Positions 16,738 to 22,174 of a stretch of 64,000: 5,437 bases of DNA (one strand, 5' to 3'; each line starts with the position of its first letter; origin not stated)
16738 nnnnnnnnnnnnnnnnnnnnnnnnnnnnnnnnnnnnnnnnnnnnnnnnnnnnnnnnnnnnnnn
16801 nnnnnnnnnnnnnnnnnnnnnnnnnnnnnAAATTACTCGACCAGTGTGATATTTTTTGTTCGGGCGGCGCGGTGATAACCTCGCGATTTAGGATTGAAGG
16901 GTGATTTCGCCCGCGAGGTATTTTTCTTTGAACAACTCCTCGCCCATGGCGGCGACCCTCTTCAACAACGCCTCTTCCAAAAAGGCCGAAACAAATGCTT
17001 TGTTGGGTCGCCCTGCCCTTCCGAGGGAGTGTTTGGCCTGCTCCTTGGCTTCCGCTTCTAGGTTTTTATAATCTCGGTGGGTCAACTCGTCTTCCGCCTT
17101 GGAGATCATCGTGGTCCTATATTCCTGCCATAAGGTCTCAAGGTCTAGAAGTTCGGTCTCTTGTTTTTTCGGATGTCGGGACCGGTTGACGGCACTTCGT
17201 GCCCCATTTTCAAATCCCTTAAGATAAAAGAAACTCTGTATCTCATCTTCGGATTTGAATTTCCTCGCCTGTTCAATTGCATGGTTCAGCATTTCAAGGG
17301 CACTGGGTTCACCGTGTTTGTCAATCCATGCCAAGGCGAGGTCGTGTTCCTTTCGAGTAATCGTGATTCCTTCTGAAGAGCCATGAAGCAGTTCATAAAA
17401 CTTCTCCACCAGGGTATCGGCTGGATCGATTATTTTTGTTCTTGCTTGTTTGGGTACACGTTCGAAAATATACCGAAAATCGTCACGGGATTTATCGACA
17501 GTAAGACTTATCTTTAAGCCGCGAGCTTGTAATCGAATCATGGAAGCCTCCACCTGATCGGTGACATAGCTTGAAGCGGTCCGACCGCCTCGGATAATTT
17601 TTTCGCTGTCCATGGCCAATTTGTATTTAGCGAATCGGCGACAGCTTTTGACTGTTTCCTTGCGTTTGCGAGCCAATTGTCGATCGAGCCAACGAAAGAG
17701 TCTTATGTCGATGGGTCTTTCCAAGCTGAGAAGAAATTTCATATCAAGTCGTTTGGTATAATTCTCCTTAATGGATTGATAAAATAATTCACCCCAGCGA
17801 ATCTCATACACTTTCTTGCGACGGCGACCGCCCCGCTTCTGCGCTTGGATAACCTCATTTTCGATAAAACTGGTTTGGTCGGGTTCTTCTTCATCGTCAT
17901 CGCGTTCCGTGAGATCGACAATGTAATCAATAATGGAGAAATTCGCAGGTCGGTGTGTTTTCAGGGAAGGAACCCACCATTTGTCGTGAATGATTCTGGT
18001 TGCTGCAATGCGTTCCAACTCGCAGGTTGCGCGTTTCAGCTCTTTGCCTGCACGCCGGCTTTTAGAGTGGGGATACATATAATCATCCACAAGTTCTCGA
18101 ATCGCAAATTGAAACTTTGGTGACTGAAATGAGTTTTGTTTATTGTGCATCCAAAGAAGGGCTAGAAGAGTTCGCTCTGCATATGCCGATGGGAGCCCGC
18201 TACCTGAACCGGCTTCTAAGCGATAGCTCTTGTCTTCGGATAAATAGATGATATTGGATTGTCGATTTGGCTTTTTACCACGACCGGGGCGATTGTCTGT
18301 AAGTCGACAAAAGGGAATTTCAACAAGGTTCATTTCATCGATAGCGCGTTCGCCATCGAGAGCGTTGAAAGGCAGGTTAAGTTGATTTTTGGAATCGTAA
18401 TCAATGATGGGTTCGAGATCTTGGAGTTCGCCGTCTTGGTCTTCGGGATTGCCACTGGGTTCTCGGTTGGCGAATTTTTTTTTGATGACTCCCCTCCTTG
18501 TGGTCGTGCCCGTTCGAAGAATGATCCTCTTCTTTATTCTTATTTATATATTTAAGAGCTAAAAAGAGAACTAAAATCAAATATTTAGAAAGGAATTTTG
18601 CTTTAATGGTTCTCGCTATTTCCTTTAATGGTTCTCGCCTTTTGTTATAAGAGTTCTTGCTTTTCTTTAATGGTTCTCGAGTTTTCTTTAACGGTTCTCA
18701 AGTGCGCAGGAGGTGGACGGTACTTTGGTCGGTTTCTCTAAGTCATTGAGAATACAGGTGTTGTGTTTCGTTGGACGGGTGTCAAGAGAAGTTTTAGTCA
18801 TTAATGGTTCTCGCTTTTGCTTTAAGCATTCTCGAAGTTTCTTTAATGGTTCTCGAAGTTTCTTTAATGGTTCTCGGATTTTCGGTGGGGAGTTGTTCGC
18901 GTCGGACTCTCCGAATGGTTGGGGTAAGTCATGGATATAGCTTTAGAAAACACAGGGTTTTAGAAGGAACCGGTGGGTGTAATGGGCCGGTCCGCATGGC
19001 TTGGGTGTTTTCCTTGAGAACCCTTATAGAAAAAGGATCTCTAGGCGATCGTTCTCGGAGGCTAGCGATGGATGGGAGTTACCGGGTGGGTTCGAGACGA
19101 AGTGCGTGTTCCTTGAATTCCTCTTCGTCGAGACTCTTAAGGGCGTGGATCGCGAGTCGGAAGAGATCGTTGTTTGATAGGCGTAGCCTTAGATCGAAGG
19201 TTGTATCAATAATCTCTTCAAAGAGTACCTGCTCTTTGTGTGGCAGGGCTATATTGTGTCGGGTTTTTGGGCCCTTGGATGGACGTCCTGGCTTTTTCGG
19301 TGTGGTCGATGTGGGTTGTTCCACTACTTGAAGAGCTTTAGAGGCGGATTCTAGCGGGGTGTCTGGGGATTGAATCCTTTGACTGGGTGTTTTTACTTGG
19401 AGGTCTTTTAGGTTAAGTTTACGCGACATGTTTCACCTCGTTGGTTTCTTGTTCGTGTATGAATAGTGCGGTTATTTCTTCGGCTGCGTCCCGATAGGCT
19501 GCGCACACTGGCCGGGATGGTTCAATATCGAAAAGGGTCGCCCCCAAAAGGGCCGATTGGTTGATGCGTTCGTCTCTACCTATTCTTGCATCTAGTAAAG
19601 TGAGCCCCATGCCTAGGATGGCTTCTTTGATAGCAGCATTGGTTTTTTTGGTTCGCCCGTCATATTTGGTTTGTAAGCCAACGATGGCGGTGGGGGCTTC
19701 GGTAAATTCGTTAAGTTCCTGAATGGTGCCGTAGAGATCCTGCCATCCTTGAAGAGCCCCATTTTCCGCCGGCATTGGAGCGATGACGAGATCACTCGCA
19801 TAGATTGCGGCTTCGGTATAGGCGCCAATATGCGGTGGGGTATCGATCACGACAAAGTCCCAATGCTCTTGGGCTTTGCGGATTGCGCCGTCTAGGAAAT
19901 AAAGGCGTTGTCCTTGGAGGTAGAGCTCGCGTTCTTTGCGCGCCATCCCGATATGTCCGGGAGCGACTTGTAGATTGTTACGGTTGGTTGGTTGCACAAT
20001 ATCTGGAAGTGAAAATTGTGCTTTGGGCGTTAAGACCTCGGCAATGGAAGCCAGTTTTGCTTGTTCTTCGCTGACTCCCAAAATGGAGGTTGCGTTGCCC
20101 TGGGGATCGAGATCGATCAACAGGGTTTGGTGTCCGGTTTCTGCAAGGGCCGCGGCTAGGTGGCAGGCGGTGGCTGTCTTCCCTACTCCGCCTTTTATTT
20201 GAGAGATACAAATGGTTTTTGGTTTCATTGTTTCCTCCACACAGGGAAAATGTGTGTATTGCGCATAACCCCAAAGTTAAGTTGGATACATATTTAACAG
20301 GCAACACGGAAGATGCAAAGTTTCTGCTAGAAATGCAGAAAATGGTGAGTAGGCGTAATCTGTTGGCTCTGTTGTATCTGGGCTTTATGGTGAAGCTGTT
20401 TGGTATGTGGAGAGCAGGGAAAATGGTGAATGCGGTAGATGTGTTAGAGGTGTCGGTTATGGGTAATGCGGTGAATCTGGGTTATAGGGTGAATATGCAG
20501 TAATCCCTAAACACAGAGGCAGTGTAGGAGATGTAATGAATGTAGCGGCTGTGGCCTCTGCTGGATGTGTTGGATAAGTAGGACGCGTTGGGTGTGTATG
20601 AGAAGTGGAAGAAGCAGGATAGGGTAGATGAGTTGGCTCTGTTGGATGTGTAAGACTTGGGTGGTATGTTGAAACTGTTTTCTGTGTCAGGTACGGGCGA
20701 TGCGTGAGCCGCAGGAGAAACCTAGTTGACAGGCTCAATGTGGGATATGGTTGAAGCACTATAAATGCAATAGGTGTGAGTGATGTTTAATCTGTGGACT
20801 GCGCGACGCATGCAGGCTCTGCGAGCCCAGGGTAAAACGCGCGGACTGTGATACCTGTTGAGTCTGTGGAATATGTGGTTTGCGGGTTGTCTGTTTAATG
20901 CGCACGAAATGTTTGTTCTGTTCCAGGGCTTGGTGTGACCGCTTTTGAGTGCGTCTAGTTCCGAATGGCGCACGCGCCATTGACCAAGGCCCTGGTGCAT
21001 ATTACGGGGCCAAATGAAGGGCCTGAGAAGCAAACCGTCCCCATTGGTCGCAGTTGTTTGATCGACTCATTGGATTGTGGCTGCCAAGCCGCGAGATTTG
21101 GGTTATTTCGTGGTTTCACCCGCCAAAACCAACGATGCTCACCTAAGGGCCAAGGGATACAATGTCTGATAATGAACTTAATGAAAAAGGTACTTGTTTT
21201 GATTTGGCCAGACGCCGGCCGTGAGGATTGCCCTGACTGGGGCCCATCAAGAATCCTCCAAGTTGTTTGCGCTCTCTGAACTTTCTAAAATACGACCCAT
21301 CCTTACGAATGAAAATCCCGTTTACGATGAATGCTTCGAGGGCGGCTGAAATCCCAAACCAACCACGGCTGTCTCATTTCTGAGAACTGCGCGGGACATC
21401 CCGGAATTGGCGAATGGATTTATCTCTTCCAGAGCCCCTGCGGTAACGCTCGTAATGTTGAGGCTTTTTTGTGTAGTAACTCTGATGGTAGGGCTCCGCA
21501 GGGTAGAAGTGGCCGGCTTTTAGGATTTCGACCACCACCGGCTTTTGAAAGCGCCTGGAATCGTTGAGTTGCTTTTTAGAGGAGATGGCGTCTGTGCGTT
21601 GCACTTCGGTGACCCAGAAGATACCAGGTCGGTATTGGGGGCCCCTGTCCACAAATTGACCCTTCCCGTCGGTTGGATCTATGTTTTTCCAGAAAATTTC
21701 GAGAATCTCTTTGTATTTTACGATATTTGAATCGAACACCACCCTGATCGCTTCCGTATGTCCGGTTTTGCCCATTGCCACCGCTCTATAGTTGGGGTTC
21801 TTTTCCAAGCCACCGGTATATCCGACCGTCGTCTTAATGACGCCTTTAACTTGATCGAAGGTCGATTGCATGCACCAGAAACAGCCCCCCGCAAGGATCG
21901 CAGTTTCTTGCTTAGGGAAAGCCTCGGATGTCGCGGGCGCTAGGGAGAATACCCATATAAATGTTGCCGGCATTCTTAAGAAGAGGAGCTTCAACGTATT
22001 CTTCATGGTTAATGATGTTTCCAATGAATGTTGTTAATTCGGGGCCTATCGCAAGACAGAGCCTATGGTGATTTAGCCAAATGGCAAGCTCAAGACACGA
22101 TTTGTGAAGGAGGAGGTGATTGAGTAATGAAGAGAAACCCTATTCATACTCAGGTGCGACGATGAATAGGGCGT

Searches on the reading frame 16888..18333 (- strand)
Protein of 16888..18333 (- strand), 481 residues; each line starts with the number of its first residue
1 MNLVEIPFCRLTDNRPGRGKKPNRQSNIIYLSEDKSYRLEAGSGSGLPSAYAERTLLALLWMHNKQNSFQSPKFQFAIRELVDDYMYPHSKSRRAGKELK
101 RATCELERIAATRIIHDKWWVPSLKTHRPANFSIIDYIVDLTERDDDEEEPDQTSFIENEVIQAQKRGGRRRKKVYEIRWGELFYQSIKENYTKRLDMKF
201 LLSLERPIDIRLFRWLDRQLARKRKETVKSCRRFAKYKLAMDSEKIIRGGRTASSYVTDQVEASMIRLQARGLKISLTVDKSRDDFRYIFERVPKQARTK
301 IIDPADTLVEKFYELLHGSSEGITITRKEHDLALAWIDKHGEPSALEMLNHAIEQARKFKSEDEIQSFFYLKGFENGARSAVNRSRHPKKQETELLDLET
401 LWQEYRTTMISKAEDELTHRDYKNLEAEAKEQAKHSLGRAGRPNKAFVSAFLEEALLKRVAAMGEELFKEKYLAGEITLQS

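Call 5: search_protein_families(library=pfam, proteins=[window:16888-18333:-], max_evalue=0.01)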
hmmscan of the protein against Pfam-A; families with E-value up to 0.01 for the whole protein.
window:16888-18333:- (481 aa): 0 families

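Call 6: search_protein_families(library=ncbifam, proteins=[window:16888-18333:-], max_evalue=0.01)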
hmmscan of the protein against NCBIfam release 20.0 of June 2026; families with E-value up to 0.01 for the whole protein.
window:16888-18333:- (481 aa): 0 families

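Call 7: search_protein_families(library=padloc, proteins=[window:16888-18333:-], max_evalue=0.01)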
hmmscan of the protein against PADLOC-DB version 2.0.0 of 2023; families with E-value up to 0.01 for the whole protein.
window:16888-18333:- (481 aa): 0 families

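Call 14: search_dna_similar(query=window:16888-18333:-, collection=plasmids, mode=protein, max_rows=25)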
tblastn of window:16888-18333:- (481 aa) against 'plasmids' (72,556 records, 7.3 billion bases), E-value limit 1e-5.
Records with a match: 4; places in all: 4; records where one place covers at least 80% of the query: 0.
Best place of each record, by identity: <60% 4.
By first word of the organism name: Planctomyces 2; Singulisphaera 1; Isosphaera 1.
By predicted mobility (MOB-suite, as given by PLSDB): non-mobilizable 4.
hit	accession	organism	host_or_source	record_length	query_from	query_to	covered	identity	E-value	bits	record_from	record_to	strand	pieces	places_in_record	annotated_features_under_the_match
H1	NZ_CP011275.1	Planctomyces sp. SH-PL62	cell culture,sugar beet rhizosphere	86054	1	241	50%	24.8%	9e-10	69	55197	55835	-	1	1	replication initiator protein A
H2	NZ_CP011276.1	Planctomyces sp. SH-PL62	cell culture,sugar beet rhizosphere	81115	1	242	50%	24.2%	1e-9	69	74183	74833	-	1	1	replication initiator protein A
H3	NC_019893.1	Singulisphaera acidiphila DSM 18658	sphagnum peat from the bog Obukhovskoe ...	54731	1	225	47%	24.1%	4e-11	74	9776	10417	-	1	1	replication initiator protein A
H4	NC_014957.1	Isosphaera pallida ATCC 43644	algal mat from Kah-nee-tah hot spring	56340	1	220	46%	23.5%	3e-7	61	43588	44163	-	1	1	replication initiator protein A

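Call 65: search_protein_families(library=pfam, proteins=[window:16888-18333:-], max_evalue=5)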
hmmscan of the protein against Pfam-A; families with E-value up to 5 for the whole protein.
window:16888-18333:- (481 aa): 0 families

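Call 67: find_homologous_proteins(query=window:16888-18333:-, max_evalue=0.001)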
Query window:16888-18333:- (481 aa): 23 proteins with E <= 0.001 among 8000 candidates.
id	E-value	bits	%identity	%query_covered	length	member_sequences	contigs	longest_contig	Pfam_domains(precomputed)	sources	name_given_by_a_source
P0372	0.0e+0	1066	99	100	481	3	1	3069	-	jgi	-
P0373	1.2e-72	264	35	98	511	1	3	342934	-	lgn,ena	-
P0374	1.7e-70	256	35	98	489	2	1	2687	-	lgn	-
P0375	2.2e-68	249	33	97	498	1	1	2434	-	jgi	-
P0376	3.1e-67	246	34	98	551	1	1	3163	PF10134.16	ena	-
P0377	3.3e-67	246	33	97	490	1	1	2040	-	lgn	-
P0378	9.8e-67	244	37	78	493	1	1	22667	PF10134.16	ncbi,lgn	-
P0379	1.8e-66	243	32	97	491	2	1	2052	-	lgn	-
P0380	1.1e-65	241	33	96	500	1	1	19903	PF10134.16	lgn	-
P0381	1.2e-65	240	33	97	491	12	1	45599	-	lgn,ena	-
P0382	1.8e-65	240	32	99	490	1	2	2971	-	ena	-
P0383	1.3e-64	237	33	99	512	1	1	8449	-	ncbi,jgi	-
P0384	2.9e-64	236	34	97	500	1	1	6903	-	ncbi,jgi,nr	ncbi:MAG: hypothetical protein JRJ47_07060 [Deltaproteobacteria bacterium]|nr:hypothetical protein [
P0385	7.2e-63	231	35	86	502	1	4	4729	PF10134.16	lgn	-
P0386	1.3e-60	224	32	99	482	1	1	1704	PF10134.16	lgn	-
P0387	1.7e-60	223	35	88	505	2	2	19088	PF10134.16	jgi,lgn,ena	-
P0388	1.6e-57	214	35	96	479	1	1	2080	PF10134.16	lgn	-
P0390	1.3e-53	201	37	73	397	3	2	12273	PF10134.16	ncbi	-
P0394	7.8e-42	162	30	98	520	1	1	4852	PF10134.16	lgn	-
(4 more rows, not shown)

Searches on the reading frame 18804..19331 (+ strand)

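Call 12: search_protein_families(library=pfam, proteins=[window:18804-19331:+], max_evalue=0.01)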
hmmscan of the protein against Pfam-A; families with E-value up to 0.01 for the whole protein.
window:18804-19331:+ (175 aa): 0 families

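Call 65: search_protein_families(library=pfam, proteins=[window:18804-19331:+], max_evalue=5)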
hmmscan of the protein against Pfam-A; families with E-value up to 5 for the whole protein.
window:18804-19331:+ (175 aa): 1 family
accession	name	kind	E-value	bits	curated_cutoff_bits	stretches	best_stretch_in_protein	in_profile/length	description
PF14441.12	OTT_1508_deam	-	0.48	10.9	27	1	133-150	22-39/64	OTT_1508-like deaminase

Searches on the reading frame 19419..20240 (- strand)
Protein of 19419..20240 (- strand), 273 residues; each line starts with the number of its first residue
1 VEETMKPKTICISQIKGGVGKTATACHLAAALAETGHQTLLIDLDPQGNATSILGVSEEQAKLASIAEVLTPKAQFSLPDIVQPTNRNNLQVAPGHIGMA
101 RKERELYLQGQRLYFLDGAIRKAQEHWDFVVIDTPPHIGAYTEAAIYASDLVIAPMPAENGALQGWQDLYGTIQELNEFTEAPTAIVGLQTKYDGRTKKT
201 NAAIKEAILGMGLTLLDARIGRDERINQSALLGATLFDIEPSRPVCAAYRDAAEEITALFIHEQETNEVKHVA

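Call 12: search_protein_families(library=pfam, proteins=[window:19419-20240:-], max_evalue=0.01)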
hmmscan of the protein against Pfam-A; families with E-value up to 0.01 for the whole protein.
window:19419-20240:- (273 aa): 8 families
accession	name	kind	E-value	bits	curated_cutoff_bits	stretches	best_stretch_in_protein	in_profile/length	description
PF13614.12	AAA_31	-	6.8e-43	147.1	27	1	8-178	2-169/177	AAA domain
PF01656.29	CbiA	-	2.4e-19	70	25.4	1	10-231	1-120/125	CobQ/CobB/MinD/ParA nucleotide binding domain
PF09140.17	MipZ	-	2e-10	40.9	20.7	1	9-156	2-129/262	ATPase MipZ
PF10609.15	ParA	-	5.9e-10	39.4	27.1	1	8-139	4-124/246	NUBPL iron-transfer P-loop NTPase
PF00142.24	Fer4_NifH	-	1.3e-09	38.3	25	1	16-62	8-54/271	4Fe-4S iron sulfur cluster binding proteins, NifH/frxC family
PF06564.18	CBP_BcsQ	-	2e-08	34.5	21.3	1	9-155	3-144/234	Cellulose biosynthesis protein BcsQ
PF02374.21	ArsA_ATPase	-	2e-08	34.3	24.3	1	16-57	9-50/305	Anion-transporting ATPase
PF13481.12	AAA_25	-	0.0051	16.9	27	0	16-65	41-89/195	AAA domain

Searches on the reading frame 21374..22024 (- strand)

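Call 12: search_protein_families(library=pfam, proteins=[window:21374-22024:-], max_evalue=0.01)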
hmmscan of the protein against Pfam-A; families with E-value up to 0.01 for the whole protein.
window:21374-22024:- (216 aa): 1 family
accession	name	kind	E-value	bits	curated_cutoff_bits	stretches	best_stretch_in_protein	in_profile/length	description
PF01625.27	PMSR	-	3.4e-60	203.1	23.7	1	41-192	1-152/153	Peptide methionine sulfoxide reductase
